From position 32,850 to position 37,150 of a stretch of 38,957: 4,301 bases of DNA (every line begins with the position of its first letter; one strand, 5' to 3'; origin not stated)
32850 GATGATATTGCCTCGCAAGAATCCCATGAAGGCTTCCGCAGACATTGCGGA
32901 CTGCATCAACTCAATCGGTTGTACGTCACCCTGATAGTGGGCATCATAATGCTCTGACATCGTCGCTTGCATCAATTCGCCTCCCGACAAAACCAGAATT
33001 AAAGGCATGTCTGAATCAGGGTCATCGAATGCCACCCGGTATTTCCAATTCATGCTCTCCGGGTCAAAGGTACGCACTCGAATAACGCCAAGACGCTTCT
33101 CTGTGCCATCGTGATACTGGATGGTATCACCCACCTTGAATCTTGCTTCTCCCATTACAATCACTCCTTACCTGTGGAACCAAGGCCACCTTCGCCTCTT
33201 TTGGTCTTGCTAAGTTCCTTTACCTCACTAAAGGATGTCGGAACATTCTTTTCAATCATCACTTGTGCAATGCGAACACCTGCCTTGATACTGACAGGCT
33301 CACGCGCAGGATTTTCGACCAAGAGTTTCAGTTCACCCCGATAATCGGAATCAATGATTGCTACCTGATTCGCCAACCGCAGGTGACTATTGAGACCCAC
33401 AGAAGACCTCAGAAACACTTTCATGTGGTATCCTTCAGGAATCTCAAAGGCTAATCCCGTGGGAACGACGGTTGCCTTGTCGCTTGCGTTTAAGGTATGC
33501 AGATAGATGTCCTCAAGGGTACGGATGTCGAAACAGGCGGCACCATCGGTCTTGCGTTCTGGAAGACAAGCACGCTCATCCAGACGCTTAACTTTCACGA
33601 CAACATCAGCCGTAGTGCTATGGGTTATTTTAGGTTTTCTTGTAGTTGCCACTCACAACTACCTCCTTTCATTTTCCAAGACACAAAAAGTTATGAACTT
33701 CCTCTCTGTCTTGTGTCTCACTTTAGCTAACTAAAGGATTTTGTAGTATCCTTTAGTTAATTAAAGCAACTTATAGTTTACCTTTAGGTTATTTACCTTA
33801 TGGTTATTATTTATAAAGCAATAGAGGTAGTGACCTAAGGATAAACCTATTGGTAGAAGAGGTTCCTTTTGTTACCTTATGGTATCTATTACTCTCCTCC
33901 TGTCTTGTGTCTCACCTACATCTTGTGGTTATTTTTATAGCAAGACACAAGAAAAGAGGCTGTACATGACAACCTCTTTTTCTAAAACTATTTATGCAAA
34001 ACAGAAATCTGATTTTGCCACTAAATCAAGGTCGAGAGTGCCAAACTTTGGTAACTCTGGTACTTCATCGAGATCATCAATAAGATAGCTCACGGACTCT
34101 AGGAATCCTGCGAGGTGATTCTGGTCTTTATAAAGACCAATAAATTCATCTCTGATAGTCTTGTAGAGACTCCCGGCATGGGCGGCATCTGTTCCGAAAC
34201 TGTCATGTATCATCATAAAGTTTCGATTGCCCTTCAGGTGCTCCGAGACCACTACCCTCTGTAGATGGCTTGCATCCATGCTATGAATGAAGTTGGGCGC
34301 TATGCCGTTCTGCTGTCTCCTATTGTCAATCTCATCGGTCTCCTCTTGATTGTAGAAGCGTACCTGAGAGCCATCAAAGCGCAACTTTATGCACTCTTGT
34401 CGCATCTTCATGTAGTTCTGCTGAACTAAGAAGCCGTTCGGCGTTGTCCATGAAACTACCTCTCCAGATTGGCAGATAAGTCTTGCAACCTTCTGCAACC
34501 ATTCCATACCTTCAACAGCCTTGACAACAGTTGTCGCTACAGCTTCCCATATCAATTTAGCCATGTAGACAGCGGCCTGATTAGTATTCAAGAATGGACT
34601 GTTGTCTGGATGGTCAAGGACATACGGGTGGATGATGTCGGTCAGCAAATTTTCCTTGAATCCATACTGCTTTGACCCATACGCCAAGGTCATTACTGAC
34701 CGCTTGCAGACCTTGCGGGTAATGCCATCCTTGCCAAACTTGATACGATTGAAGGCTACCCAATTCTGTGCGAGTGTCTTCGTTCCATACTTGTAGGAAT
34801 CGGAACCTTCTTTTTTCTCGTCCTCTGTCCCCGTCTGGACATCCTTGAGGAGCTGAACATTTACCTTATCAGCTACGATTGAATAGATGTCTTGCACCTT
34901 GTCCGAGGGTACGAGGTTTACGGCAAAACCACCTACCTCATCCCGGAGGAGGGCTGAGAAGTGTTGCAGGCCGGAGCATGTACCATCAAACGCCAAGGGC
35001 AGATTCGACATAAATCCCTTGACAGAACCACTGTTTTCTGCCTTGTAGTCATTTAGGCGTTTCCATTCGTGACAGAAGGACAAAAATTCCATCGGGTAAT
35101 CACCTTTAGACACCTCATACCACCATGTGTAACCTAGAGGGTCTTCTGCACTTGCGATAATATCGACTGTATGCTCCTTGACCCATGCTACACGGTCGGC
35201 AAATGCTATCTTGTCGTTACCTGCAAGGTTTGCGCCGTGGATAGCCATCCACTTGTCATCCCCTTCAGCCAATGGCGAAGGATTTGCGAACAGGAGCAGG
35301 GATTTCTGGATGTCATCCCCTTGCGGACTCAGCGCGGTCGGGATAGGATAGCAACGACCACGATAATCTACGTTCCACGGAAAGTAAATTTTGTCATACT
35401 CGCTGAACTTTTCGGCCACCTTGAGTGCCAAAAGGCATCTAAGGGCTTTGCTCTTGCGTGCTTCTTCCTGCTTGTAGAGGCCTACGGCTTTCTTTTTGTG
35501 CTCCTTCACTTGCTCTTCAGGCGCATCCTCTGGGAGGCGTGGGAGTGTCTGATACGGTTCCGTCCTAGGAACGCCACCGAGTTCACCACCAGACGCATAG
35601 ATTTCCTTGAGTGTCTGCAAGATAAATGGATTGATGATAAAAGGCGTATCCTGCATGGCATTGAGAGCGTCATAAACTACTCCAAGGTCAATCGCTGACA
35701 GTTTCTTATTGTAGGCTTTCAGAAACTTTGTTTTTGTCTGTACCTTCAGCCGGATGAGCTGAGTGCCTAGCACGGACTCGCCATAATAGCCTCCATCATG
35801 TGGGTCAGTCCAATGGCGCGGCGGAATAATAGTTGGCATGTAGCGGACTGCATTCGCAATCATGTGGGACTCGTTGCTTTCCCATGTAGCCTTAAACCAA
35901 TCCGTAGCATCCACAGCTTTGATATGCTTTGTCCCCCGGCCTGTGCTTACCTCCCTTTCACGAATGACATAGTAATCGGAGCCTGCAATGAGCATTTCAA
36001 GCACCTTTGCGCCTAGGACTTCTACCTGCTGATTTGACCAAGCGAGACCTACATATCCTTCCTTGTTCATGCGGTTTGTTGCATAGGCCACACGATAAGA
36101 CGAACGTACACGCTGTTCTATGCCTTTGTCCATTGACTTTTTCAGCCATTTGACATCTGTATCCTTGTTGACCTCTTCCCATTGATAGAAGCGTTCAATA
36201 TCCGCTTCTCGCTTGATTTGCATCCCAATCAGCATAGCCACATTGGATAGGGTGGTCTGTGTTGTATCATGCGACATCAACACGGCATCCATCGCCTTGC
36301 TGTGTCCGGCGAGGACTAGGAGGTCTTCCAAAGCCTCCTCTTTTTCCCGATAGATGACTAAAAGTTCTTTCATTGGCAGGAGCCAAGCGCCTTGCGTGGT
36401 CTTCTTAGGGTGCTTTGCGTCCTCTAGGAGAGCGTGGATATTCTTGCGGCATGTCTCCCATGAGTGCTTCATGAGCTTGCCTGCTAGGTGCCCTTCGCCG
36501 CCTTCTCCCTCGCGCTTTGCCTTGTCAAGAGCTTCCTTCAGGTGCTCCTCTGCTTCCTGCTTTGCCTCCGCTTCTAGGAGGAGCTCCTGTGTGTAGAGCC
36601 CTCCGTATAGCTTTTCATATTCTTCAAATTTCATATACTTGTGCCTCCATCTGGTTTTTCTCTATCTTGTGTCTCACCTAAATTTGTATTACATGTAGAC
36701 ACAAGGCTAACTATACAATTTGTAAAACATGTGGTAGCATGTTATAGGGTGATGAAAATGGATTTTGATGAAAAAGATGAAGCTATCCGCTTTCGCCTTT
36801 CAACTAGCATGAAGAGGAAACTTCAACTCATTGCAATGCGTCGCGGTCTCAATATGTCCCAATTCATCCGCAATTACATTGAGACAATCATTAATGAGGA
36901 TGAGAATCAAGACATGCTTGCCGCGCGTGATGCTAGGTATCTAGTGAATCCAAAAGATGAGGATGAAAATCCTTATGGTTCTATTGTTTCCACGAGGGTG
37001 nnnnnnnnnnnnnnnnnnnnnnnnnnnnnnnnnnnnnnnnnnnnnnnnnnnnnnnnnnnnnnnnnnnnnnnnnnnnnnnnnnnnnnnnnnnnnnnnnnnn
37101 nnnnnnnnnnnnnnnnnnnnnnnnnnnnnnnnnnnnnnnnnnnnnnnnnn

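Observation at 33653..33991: Origin-like region: RNAP terminator, then tandem phage promoters bracketing an AT-rich block of iteron-like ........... repeats; the motif recurs in the terminal repeat and at the right end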

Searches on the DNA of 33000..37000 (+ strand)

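Call 6: search_dna_similar(query=window:33000-37000:+, collection=phages, mode=near, max_rows=30)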
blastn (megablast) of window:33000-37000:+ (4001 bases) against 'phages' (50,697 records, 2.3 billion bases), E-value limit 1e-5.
No match.

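Call 41: search_rna_families(source=window, start=33500, end=34100, threshold=evalue, max_evalue=1)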
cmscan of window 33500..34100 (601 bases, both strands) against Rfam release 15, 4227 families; matches with E-value up to 1: 4.
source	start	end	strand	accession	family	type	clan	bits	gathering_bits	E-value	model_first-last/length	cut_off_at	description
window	33773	33849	+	RF00237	mir-9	Gene; miRNA;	-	31.4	58.6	0.00078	1-78/78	no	mir-9/mir-79 microRNA precursor family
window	33716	33769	-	RF03601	MIR7993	Gene; miRNA;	-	20.9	100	0.38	1-138/138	no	MIR7993 microRNA precursor family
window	33942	34054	-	RF00558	L20_leader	Cis-reg; leader;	-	18.8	58.7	0.42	1-127/127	no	Ribosomal protein L20 leader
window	33773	33849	+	RF04170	MIR7723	Gene; miRNA;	-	18.2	200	0.45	1-235/235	no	MIR7723 microRNA precursor family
